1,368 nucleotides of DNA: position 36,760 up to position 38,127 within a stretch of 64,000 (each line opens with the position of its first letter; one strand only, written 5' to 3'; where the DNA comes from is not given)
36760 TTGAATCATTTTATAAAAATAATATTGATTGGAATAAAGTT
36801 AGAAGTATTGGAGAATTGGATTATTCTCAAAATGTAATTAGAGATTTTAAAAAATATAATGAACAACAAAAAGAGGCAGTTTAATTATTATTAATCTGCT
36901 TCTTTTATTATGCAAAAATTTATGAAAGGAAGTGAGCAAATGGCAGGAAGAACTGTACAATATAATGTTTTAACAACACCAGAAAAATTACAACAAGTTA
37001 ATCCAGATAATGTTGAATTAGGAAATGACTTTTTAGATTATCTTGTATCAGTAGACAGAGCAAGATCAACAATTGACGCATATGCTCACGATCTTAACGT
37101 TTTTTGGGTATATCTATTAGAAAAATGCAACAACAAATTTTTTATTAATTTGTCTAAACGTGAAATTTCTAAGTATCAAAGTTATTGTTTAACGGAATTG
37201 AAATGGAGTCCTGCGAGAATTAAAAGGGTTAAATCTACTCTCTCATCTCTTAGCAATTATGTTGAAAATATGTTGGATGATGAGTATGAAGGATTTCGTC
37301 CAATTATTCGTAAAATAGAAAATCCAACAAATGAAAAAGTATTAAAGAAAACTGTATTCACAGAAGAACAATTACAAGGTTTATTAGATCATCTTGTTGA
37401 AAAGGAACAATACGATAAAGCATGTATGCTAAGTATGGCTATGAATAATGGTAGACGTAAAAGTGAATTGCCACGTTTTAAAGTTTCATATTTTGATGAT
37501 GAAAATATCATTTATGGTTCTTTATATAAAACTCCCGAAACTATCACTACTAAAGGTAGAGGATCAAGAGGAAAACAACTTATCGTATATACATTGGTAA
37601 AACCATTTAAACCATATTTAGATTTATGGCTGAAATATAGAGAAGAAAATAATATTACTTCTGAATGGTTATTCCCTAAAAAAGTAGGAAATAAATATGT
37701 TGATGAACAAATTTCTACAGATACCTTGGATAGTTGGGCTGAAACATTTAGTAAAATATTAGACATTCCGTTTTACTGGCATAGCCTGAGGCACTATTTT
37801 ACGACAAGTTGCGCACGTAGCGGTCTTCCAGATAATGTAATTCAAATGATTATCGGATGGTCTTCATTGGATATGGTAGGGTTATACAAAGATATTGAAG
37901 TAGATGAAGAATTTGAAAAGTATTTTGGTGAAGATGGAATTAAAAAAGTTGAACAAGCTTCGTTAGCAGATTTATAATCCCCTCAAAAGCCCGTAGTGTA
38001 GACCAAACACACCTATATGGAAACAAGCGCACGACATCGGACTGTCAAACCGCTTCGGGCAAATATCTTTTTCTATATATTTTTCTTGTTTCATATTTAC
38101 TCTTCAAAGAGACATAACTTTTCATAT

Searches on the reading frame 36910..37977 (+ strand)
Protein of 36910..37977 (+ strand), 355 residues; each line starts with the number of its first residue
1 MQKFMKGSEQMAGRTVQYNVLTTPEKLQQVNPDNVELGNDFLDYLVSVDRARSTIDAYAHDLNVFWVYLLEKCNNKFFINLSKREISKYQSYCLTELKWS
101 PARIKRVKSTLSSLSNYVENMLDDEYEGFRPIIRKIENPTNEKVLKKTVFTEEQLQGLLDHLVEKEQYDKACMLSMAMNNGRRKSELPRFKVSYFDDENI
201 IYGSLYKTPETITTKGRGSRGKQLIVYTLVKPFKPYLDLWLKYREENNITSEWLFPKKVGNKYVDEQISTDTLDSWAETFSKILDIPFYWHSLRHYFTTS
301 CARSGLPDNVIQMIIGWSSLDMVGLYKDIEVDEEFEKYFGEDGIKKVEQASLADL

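Call 85: search_protein_families(library=pfam, proteins=[window:36910-37977:+], max_evalue=0.0001)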
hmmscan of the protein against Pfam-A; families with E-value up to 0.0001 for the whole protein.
window:36910-37977:+ (355 aa): 2 families
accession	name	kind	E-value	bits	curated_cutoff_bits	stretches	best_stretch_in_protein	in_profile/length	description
PF00589.27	Phage_integrase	-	1.7e-17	64.2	27.1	1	149-329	2-168/172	Phage integrase family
PF13495.12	Phage_int_SAM_4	-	3.3e-06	27.8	27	1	40-126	4-83/85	Phage integrase, N-terminal SAM-like domain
